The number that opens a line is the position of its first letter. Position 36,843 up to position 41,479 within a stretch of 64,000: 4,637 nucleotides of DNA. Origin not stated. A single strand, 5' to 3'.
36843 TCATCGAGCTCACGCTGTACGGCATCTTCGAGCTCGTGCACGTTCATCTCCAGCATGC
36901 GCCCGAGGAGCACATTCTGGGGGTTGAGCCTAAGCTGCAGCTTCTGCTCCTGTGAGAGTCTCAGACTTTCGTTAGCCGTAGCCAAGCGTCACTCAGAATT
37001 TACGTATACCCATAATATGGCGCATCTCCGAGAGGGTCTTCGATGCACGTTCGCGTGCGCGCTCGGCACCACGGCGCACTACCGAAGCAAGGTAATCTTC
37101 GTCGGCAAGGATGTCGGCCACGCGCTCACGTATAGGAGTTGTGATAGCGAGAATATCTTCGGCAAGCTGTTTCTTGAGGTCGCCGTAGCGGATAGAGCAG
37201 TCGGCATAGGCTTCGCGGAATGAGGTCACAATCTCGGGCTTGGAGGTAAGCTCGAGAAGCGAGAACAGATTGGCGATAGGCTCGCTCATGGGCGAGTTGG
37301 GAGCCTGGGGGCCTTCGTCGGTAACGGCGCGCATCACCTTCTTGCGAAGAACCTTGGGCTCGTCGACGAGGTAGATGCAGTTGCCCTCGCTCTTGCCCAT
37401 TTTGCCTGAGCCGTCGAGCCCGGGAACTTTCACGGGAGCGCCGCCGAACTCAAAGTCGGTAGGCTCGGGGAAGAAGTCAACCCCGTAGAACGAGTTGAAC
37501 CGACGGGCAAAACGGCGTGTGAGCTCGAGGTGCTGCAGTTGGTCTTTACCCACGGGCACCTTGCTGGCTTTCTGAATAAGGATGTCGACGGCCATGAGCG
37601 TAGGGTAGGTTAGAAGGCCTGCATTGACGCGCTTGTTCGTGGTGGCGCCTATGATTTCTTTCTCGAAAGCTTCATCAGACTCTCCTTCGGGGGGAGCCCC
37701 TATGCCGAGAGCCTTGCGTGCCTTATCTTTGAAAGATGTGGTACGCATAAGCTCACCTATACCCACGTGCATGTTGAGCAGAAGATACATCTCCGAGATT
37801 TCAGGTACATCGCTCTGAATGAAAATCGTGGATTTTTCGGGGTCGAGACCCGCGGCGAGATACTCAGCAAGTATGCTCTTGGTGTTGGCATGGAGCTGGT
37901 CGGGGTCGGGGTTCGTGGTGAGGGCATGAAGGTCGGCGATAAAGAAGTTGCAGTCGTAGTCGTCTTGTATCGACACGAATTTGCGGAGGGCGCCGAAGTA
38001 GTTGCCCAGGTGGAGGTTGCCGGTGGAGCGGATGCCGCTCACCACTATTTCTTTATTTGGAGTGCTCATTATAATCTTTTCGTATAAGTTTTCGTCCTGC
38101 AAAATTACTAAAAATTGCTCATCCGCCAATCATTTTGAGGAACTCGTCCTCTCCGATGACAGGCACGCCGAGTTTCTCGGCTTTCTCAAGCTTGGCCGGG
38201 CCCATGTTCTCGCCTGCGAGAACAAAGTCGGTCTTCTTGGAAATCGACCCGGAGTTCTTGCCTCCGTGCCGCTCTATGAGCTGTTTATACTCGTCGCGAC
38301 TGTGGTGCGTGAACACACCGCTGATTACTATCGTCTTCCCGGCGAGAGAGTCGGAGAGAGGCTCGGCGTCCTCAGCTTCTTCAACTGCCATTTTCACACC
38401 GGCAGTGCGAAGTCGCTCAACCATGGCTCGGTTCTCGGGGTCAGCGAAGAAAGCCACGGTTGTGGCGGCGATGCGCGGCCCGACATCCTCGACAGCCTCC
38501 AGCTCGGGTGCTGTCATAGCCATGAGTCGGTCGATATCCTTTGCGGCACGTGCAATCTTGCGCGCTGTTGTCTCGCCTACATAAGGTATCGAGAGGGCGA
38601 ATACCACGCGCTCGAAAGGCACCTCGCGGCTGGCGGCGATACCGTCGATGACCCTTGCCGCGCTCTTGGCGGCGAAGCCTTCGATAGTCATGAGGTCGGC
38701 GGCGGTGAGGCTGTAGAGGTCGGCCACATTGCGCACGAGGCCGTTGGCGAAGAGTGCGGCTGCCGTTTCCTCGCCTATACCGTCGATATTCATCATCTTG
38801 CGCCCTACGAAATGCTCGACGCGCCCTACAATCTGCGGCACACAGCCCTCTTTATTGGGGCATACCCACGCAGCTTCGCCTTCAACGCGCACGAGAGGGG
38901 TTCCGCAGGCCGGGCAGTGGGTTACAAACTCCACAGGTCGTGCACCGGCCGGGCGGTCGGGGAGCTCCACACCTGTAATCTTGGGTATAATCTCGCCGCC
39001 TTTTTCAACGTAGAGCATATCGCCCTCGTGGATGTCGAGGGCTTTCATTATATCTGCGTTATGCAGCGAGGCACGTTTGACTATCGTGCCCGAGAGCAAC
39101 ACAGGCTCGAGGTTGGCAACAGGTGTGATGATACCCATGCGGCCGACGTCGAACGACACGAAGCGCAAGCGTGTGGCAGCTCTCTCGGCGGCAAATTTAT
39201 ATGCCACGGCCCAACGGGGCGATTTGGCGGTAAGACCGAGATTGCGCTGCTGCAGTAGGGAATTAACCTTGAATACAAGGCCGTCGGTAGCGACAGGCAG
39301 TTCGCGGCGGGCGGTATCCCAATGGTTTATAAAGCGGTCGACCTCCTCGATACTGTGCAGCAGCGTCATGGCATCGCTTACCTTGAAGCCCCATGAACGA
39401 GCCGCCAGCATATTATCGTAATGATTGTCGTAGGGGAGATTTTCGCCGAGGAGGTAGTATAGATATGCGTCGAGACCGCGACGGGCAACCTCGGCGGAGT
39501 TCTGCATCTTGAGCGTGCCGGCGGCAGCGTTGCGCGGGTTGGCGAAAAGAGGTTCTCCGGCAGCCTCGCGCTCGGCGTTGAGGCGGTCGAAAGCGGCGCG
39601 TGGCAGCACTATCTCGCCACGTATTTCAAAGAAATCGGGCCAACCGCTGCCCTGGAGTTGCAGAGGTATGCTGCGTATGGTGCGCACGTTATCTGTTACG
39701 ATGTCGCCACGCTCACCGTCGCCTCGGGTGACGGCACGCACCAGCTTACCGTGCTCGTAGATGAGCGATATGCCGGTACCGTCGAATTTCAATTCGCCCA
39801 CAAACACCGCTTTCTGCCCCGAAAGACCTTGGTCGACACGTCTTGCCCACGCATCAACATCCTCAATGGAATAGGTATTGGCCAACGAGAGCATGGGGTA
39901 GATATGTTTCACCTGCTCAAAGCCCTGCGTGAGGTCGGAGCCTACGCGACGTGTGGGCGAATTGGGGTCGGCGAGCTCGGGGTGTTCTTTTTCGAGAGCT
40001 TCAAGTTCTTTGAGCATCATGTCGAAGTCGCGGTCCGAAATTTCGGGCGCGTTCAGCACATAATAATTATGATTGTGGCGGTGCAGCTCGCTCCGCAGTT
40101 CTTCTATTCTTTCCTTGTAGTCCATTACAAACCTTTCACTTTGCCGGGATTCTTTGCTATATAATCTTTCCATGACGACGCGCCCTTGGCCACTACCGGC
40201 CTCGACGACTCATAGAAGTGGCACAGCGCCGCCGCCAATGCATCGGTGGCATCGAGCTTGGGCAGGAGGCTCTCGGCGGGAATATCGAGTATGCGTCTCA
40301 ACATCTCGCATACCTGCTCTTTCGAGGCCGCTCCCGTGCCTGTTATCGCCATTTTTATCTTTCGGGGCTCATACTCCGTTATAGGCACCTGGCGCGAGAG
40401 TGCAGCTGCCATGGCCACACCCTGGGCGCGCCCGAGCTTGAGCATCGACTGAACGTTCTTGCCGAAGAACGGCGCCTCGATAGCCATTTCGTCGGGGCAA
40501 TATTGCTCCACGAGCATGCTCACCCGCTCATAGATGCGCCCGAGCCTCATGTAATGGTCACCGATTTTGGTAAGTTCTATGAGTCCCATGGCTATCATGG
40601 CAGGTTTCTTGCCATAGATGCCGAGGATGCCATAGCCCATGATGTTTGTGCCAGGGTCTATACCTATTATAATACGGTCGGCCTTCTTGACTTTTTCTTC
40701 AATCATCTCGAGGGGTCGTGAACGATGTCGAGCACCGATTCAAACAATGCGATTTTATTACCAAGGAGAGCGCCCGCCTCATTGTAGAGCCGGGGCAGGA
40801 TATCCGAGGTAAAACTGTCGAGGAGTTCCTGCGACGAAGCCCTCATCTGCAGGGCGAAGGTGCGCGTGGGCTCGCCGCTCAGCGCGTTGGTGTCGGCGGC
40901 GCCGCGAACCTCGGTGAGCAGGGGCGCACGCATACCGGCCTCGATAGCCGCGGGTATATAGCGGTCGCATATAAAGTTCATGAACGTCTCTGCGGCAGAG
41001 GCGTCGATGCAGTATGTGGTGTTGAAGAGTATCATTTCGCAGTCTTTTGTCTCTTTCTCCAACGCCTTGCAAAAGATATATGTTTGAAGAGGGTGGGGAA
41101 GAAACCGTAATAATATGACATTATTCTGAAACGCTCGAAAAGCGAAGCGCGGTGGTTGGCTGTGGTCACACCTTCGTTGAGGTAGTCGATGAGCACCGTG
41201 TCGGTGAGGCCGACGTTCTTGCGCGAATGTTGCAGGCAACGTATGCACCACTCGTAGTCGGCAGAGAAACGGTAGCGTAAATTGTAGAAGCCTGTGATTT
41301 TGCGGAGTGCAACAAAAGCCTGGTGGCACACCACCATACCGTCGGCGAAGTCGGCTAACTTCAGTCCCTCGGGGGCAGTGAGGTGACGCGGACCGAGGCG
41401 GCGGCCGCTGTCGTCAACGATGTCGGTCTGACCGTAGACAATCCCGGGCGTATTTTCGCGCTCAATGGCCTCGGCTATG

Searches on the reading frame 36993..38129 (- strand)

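Call 9: search_protein_families(library=pfam, proteins=[window:36993-38129:-], max_evalue=0.001)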
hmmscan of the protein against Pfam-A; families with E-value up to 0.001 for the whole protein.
window:36993-38129:- (378 aa): 1 family
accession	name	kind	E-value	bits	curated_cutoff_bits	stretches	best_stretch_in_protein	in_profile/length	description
PF00579.31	tRNA-synt_1b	-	1.5e-58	198.9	21.1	1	28-326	7-287/292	tRNA synthetases class I (W and Y)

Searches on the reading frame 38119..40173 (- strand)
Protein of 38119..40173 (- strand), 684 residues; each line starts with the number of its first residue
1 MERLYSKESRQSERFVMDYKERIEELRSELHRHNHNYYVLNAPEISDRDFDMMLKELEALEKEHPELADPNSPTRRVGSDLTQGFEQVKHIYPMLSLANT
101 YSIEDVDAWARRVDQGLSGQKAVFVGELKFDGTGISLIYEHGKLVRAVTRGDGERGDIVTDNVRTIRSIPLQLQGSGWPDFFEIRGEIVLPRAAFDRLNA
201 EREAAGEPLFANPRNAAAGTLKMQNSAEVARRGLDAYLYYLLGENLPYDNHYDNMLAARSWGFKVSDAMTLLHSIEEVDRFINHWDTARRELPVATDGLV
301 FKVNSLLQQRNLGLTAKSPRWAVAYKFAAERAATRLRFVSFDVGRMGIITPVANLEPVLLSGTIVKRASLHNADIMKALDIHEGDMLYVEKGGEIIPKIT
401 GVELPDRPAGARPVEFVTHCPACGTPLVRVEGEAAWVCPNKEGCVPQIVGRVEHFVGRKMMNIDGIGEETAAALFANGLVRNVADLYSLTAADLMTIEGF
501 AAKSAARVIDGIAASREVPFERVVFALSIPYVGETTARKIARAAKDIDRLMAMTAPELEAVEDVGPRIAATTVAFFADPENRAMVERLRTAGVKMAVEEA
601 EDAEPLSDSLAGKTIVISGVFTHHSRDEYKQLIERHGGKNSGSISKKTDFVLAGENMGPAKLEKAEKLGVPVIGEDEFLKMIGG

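Call 9: search_protein_families(library=pfam, proteins=[window:38119-40173:-], max_evalue=0.001)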
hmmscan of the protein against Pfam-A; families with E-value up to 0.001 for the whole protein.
window:38119-40173:- (684 aa): 9 families
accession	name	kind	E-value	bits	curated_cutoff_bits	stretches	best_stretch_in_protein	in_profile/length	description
PF01653.23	DNA_ligase_aden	-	2.9e-82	276.4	27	1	84-330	3-253/253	NAD-dependent DNA ligase adenylation domain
PF03120.22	DNA_ligase_OB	-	1.8e-28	98.6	32.9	1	334-409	2-77/79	NAD-dependent DNA ligase OB-fold domain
PF12826.13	HHH_2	-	1.6e-21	76.7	27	1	522-585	1-64/64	Helix-hairpin-helix motif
PF00533.33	BRCT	-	3.7e-15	56.4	21.3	1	610-682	6-78/78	BRCA1 C Terminus (BRCT) domain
PF14520.12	HHH_5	-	5.5e-15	56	27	1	459-512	3-55/57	Helix-hairpin-helix domain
PF22745.1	Nlig-Ia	-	1.7e-10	41.8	27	1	20-70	3-53/92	DNA ligase-like, N-terminal NAD+-binding domain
PF03119.21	DNA_ligase_ZBD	-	2.3e-10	40.6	25.8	1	419-444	1-25/27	NAD-dependent DNA ligase C4 zinc finger domain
PF12738.14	PTCB-BRCT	-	0.00023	21.5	22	1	618-673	5-59/63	twin BRCT domain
PF00633.29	HHH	-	0.00033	20.8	24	0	461-475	14-28/30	Helix-hairpin-helix motif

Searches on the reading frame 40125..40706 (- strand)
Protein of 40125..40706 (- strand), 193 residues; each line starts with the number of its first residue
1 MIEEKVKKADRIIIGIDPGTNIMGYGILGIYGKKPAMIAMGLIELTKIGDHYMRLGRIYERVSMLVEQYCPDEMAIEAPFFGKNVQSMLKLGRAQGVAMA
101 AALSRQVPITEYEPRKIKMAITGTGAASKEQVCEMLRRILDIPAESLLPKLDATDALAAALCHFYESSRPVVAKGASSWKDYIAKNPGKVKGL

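Call 9: search_protein_families(library=pfam, proteins=[window:40125-40706:-], max_evalue=0.001)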
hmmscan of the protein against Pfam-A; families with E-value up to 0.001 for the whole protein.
window:40125-40706:- (193 aa): 1 family
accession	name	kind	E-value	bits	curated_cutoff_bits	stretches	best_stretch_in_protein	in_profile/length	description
PF02075.23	RuvC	-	2.1e-40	138.5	22.2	1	13-163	1-148/148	Crossover junction endodeoxyribonuclease RuvC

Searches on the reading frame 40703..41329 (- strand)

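Call 9: search_protein_families(library=pfam, proteins=[window:40703-41329:-], max_evalue=0.001)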
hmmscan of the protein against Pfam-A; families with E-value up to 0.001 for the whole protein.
window:40703-41329:- (208 aa): 1 family
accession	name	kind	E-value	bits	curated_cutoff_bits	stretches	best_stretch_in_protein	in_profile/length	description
PF14114.12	DUF4286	-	2.8e-12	47.2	25.8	1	99-202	1-99/100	Domain of unknown function (DUF4286)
